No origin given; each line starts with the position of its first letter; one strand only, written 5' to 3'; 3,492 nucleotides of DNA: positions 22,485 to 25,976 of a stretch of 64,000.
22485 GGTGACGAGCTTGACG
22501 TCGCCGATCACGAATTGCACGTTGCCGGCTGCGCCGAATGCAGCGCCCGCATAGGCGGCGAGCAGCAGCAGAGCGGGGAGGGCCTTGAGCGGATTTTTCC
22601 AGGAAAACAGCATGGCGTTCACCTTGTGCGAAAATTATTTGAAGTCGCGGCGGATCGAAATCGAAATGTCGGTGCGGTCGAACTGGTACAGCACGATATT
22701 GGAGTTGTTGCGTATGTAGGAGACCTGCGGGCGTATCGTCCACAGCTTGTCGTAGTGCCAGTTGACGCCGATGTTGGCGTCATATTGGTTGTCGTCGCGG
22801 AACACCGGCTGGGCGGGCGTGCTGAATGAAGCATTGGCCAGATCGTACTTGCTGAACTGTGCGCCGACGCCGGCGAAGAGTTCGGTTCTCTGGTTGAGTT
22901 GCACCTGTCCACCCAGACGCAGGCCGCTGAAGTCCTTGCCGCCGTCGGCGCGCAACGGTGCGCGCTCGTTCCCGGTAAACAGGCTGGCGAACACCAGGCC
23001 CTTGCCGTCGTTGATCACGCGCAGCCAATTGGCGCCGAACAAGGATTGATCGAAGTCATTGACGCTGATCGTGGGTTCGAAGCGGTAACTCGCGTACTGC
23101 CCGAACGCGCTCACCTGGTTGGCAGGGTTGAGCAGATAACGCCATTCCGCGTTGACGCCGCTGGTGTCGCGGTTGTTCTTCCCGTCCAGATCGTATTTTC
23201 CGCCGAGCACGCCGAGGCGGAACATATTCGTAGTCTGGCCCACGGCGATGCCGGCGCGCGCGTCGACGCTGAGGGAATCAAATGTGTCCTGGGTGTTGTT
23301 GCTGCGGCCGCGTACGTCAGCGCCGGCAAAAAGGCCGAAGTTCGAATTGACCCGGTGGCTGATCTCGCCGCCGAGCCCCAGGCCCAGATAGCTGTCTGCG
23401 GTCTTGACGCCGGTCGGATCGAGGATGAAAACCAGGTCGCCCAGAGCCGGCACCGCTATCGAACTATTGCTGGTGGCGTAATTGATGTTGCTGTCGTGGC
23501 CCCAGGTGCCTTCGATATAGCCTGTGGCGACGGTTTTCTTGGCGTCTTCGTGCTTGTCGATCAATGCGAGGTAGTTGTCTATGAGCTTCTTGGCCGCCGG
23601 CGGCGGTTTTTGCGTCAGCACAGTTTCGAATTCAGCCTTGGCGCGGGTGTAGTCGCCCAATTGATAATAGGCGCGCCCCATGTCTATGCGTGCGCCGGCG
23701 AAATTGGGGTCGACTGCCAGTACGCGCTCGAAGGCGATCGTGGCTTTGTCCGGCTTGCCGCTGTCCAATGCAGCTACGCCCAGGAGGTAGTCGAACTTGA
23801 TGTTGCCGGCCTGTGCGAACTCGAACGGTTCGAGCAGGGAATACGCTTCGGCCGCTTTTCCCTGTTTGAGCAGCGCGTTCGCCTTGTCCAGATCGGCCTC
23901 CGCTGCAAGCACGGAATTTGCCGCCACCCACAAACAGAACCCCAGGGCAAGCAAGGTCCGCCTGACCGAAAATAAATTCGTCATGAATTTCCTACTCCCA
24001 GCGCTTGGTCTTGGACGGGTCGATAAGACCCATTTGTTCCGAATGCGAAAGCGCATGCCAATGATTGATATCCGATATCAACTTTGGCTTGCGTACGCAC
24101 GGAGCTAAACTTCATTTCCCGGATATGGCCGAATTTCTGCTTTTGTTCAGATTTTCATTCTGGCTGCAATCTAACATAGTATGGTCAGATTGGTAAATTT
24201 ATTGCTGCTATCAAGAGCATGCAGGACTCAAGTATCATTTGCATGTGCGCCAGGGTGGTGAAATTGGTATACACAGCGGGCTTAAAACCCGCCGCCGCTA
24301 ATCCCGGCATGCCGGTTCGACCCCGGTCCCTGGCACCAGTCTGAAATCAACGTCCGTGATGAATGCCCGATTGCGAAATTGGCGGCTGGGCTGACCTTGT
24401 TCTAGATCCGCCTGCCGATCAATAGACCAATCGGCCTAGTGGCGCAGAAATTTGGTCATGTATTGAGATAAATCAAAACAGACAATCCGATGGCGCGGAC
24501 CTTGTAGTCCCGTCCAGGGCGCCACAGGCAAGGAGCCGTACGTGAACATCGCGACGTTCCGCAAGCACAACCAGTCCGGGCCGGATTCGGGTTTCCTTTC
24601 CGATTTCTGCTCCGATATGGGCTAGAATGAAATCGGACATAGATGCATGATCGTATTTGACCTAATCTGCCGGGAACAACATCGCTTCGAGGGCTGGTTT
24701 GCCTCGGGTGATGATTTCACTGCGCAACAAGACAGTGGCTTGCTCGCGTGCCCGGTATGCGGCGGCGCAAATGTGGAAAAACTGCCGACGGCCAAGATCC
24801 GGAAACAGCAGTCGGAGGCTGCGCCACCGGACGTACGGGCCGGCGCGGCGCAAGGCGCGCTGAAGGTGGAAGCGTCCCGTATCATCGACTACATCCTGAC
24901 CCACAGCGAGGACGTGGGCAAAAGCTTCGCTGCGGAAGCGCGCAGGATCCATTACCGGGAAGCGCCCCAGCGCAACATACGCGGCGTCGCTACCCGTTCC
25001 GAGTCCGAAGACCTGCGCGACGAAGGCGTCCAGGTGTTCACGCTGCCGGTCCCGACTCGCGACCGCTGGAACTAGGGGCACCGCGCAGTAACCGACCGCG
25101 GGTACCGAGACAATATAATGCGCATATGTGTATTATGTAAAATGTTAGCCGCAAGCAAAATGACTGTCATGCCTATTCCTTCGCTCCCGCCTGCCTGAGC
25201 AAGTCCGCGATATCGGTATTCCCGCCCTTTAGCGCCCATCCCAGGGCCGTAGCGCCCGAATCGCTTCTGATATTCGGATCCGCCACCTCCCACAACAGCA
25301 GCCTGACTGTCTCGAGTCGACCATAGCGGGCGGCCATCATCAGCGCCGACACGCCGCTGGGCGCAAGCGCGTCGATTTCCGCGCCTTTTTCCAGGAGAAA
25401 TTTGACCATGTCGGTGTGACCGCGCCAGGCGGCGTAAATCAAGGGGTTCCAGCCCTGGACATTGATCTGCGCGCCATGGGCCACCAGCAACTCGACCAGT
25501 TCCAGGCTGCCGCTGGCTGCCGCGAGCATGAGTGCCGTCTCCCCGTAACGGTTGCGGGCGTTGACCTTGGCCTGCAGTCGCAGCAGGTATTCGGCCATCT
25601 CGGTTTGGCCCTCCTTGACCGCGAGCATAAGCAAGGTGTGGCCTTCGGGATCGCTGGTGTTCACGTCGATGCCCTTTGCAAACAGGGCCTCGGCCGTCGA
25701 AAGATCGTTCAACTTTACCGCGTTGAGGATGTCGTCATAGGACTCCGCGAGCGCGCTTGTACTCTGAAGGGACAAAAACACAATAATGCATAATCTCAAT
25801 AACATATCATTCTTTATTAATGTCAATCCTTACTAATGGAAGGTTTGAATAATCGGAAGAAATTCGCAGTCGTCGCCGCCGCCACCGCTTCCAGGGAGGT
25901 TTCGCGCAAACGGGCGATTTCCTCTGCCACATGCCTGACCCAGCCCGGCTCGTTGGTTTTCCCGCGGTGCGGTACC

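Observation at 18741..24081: Slam/DUF560-like (type XI secretion) translocon paired with a giant, non-lipidated FecR/TbpB-barrel cargo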

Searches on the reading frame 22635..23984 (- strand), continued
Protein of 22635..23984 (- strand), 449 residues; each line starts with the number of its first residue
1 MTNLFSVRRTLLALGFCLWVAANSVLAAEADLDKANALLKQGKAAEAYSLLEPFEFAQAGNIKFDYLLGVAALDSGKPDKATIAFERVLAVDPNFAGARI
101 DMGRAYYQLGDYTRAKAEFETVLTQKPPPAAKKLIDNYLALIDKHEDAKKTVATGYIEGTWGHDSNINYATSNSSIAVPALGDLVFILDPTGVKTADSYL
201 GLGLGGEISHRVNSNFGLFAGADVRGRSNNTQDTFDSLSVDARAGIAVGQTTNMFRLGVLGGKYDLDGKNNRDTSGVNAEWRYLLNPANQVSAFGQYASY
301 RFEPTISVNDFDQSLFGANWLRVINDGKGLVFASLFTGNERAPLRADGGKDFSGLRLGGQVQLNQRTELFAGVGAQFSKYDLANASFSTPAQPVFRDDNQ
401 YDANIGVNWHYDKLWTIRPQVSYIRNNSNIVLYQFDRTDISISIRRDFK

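Call 17: search_solved_structures(query=window:22635-23984:-, max_evalue=1)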
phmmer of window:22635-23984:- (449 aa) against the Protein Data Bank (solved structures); distinct sequences matched with E-value up to 1: 81 (the best 60 are shown).
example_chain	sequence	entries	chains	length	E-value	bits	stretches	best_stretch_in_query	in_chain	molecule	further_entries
9qhb_A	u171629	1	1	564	1e-39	140.2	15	66-131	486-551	Engineered tetratricopeptide repeat protein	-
9qhc_A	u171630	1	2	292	5e-21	78.6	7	66-127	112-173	Engineered tetratricopeptide repeat protein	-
8bu0_A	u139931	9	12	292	5.1e-21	78.6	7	60-127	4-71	Consensus tetratricopeptide repeat protein | Crystal structure of an 8-repeat consensus TPR superhelix with Zinc. | Monomer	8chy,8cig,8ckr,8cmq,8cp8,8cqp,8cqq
8ch0_A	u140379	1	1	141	5.3e-11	45.6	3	60-127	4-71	Consensus tetratricopeptide repeat protein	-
2fo7_A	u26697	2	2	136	1e-10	44.7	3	66-127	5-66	SYNTHETIC CONSENSUS TPR PROTEIN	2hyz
3kd7_A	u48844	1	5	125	4.7e-10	42.5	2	68-116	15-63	CTPR390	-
1na0_A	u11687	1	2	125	5.4e-10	42.3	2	65-119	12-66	designed protein CTPR3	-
6vfh_A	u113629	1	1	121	1.8e-09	40.6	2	80-144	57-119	T33_dn10A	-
6v8e_A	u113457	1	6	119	4.9e-09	39.1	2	80-131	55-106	Designed protein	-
6vfi_B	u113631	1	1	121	1.4e-08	37.6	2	63-115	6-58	O43_dn18B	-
5hrz_A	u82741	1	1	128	2.4e-08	36.9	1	35-131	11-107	TPR domain protein 1na0C3_3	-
6vl6_A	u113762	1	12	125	4.6e-08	35.9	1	35-127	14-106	T33_dn2A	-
6vl6_B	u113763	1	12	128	6.2e-08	35.5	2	64-123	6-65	T33_dn2B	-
7obi_A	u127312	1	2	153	7.7e-08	35.2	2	75-128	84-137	CTPR-rv4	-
9gzg_A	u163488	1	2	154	1.6e-07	34.1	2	68-131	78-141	Engineered CTPR protein with glutamic acids for conductivity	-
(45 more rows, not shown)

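Call 24: find_related_loci(query=A2, collection=genome_contigs, flank=10000)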
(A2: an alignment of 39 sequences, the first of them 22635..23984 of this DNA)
Query A2 (449 aa) in genome_contigs; peptide patterns used: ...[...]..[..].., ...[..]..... (x = any residue, [..] = any of these).
254 stretches matched a pattern; 178 encode a relative of the query (tblastn E <= 1e-3); the best 80 are kept; 80 distinct loci.
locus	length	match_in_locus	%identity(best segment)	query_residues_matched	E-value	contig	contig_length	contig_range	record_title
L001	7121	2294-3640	77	1-449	0e+0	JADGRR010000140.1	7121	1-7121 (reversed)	MAG: Burkholderiales bacterium isolate Chersky.17_31 contig-100_4743, whole genome shotgun sequence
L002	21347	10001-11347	75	1-449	0e+0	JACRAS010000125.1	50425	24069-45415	MAG: Betaproteobacteria bacterium isolate NC_groundwater_1600_Pr3_B-0.1um_63_13 SR-2_scaffold_141_1925035, whole genome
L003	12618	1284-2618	76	1-449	0e+0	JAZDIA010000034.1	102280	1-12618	MAG: Pseudomonadota bacterium isolate MEGAHIT-group-0.38 k141_15066283, whole genome shotgun sequence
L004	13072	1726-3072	74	1-449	0e+0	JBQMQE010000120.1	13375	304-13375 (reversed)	MAG: Burkholderiales bacterium isolate SAF384-004 bin5.fa-120, whole genome shotgun sequence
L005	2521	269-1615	73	1-449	0e+0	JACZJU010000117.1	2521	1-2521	MAG: Burkholderiales bacterium isolate MAG27 betaproteobacteria_2_contig_419406, whole genome shotgun sequence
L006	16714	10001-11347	71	1-449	0e+0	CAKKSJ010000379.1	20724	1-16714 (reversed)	Burkholderiales bacterium isolate Hainich-H52-bin064-1 genome assembly, contig: H52-bin064_1_Hain_H52_02um_R2_1553_lengt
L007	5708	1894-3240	71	1-449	0e+0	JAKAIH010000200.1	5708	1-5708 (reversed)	MAG: Proteobacteria bacterium isolate WY3.bin19 NODE_28836_length_5708_cov_2.439706, whole genome shotgun sequence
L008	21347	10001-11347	71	1-449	0e+0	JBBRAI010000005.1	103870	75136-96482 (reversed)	MAG: Burkholderiales bacterium isolate Co_metawrap_2285 Cmw_2285_k141_22691597_length_103870_cov_20.9992, whole genome s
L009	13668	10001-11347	71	1-449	0e+0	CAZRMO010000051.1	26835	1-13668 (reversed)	MAG TPA_asm: uncultured Enterobacteriaceae bacterium isolate binchicken_co224_260 genome assembly, contig: NODE_1538_len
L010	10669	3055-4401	69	1-449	0e+0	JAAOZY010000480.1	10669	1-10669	MAG: Betaproteobacteria bacterium isolate AHI8 k141_1703332, whole genome shotgun sequence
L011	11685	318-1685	68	1-449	0e+0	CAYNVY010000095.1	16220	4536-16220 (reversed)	MAG TPA_asm: uncultured Enterobacteriaceae bacterium isolate SRP302447_co3_36 genome assembly, contig: NODE_9935_length_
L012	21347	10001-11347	68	1-449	0e+0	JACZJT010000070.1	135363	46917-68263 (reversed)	MAG: Burkholderiales bacterium isolate MAG26 betaproteobacteria_1_contig_1474101, whole genome shotgun sequence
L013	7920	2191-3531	66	1-449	0e+0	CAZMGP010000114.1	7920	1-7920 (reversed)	MAG TPA_asm: uncultured Enterobacteriaceae bacterium isolate SRP093762_co1_12 genome assembly, contig: NODE_5092_length_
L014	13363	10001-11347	65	1-449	0e+0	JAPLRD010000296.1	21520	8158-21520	MAG: Proteobacteria bacterium isolate LacPavin_0818_WC45_MAG_62_8 LacPavin_0818_WC45_scaffold_482287, whole genome shotg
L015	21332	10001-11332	71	1-449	0e+0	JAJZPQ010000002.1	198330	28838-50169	MAG: Proteobacteria bacterium isolate SKS1.bin129 NODE_64_length_198330_cov_5.707426, whole genome shotgun sequence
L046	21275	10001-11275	50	32-449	1e-133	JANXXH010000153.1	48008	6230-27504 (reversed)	MAG: Gallionella sp. isolate GL140_2_metabat_417 GL140_2_k141_107875, whole genome shotgun sequence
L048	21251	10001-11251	49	27-449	4e-133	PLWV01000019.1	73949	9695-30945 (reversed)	MAG: Gallionella sp. isolate palsa_1007 73.20120700_P3D.7_contig_9907, whole genome shotgun sequence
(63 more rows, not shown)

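Call 49: predict_structure(alignment_id=A2)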
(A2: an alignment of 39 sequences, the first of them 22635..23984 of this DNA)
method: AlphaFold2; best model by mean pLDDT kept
length: 449 residues; sequences in the alignment: 39
mean_pLDDT: 90.9   pTM: 0.67
mean pLDDT of the five models: 90.9, 90.8, 88.9, 88.3, 84.4
residues with pLDDT >= 90: 339; 70-90: 82; 50-70: 19; < 50: 9
segments of 3 or more residues with pLDDT < 50: 1-4, 25-27
pLDDT, mean of each block of 10 residues (from residue 1): 52 68 55 90 91 88 95 92 95 93 93 92 91 92 74 94 96 90 88 95 96 88 97 96 94 92 96 97 92 98 93 98 92 98 91 98 95 98 88 94 97 93 97 96 95
secondary structure, 60 per line:
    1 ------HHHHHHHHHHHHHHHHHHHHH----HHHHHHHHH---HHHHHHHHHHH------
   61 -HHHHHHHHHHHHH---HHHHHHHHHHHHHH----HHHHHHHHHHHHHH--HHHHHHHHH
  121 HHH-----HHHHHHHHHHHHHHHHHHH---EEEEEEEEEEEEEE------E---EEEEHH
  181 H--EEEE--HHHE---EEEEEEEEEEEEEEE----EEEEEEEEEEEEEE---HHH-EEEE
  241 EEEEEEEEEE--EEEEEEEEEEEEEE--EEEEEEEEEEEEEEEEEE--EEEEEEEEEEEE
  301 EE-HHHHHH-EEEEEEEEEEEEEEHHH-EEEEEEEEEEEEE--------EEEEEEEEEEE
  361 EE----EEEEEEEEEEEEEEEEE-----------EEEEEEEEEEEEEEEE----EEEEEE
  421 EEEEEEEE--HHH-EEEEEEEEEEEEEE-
elements in order: H7-27 H32-40 H44-54 H62-74 H78-91 H96-109 H112-123 H129-147 E151-164 E175-178 E184-187 E197-211 E216-229 E237-250 E253-266 E269-286 E289-302 H304-309 E311-324 E329-341 E350-362 E367-383 E395-410 E415-428 E435-448

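Call 52: fold_search(model_id=the predicted structure, library=pdb)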
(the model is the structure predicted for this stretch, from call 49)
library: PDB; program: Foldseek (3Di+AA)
matches with E <= 10: 1564; with E <= 0.001: 547
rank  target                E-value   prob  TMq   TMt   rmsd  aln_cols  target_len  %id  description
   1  9b8a                  9.0e-13  1.00  0.35  0.30  11.4       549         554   10  Cryo-EM structure of E. coli cellulose synthase subunit C (released 2025-02-19)
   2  9b8h_A                1.4e-11  1.00  0.36  0.30  11.3       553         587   11  Cryo-EM structure of E. coli cellulose synthase subunit C with cellotetraose (released 2025-02-19)
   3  3pgr                  2.6e-11  1.00  0.43  0.50   7.7       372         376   12  Asp348Arg mutant of EcFadL (released 2011-05-25)
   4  3pgu                  3.5e-11  1.00  0.40  0.44   9.3       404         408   11  Phe3Glu mutant of EcFadL (released 2011-05-25)
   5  3kvn_X                3.9e-11  1.00  0.26  0.20  17.3       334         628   14  Crystal structure of the full-length autotransporter EstA from Pseudomonas aeruginosa (released 2010-01-26)
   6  3pgs_B                5.0e-11  1.00  0.38  0.40   8.8       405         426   11  Phe3Gly mutant of EcFadL (released 2011-05-25)
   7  3kvn_A                5.0e-11  1.00  0.26  0.20  17.2       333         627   14  Crystal structure of the full-length autotransporter EstA from Pseudomonas aeruginosa (released 2010-01-26)
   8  3pf1_A                1.6e-10  1.00  0.37  0.39   9.6       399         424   11  E. coli FadL Asp348Ala mutant (released 2011-05-25)
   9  2r89_A                2.6e-10  1.00  0.41  0.49   7.9       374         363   11  Crystal structure of the long-chain fatty acid transporter FadL mutant delta N3 (released 2008-09-23)
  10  2r4l_C                2.6e-10  1.00  0.39  0.41   8.7       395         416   12  Crystal structure of the long-chain fatty acid transporter FadL mutant P34A (released 2008-09-16)
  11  2r88_A                3.3e-10  1.00  0.41  0.49   7.5       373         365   11  Crystal structure of the long-chain fatty acid transporter FadL mutant delta S3 kink (released 2008-09-23)
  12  2r8a_A                3.7e-10  1.00  0.39  0.47   7.9       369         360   11  Crystal structure of the long-chain fatty acid transporter FadL mutant delta N8 (released 2008-09-23)
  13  3pgs_A                3.9e-10  1.00  0.37  0.38   9.2       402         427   11  Phe3Gly mutant of EcFadL (released 2011-05-25)
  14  2r4p_A                3.9e-10  1.00  0.36  0.38   9.5       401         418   11  Crystal structure of the long-chain fatty acid transporter FadL mutant G212E (released 2008-09-16)
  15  2r4o_A                3.9e-10  1.00  0.37  0.39   9.9       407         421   12  Crystal structure of the long-chain fatty acid transporter FadL mutant delta NPA (released 2008-09-16)
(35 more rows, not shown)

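Call 59: search_protein_families(library=pfam, proteins=[L046:11327-12121:+, L048:11277-12170:+], max_evalue=0.01)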
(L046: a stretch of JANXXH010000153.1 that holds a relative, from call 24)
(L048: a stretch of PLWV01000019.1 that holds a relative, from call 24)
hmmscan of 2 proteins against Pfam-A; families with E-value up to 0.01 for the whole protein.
L046:11327-12121:+ (265 aa): 2 families
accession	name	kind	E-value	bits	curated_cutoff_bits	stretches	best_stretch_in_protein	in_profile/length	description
PF04773.18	FecR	-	4.7e-09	37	24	1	55-150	1-86/97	FecR protein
PF05899.18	Cupin_3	-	0.0003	20.9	23.5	0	27-51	30-54/74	EutQ-like cupin domain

L048:11277-12170:+ (298 aa): 2 families
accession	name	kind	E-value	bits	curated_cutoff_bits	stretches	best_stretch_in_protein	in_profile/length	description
PF04773.18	FecR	-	7.9e-09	36.3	24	1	62-146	2-78/97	FecR protein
PF05899.18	Cupin_3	-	0.0018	18.4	23.5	0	32-57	29-54/74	EutQ-like cupin domain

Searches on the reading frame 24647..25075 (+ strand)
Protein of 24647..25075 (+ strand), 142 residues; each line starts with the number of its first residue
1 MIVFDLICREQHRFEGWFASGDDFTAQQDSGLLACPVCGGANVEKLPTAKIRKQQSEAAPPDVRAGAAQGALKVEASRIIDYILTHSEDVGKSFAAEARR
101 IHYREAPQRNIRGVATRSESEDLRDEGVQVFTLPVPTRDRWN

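Call 59: search_protein_families(library=pfam, proteins=[window:24647-25075:+], max_evalue=0.01)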
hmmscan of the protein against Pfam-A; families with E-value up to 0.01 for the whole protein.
window:24647-25075:+ (142 aa): 2 families
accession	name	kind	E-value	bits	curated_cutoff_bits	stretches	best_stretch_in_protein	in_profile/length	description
PF06676.16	DUF1178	-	1.2e-42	146.2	31.6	1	1-137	1-146/147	Protein of unknown function (DUF1178)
PF09723.15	Zn_ribbon_8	-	0.0024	18.3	34.4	1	6-46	6-40/41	Zinc ribbon domain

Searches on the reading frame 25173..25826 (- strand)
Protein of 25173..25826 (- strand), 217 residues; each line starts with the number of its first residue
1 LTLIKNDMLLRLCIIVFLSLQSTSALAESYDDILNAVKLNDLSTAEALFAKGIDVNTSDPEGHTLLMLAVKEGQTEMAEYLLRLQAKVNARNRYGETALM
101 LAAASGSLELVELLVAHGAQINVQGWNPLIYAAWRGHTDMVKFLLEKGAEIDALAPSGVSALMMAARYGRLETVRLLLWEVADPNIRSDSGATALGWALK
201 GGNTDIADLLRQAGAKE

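Call 59: search_protein_families(library=pfam, proteins=[window:25173-25826:-], max_evalue=0.01)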
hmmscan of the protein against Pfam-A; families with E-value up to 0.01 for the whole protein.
window:25173-25826:- (217 aa): 7 families
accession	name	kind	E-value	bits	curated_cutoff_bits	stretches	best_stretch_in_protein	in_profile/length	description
PF12796.13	Ank_2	-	6.8e-48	161.6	27.3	3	35-124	3-89/90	Ankyrin repeats (3 copies)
PF13637.12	Ank_4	-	9.4e-42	140.6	22.7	5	101-145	3-50/50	Ankyrin repeats (many copies)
PF00023.36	Ank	-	1.9e-40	135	21.1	4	124-153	1-30/33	Ankyrin repeat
PF13857.12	Ank_5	-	1.3e-29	102.4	27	4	114-153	1-44/56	Ankyrin repeats (many copies)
PF13606.12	Ank_3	-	2.1e-29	98.3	22.3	3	94-123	1-30/30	Ankyrin repeat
PF23745.1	ANK_LRRK2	-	2.3e-09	37.6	27.5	1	63-146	32-114/130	LRRK2 ANK repeat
PF24521.3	Ank_KRIT1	-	2.8e-07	30.8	80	0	127-178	48-105/149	KRIT1 ankyrin-repeats domain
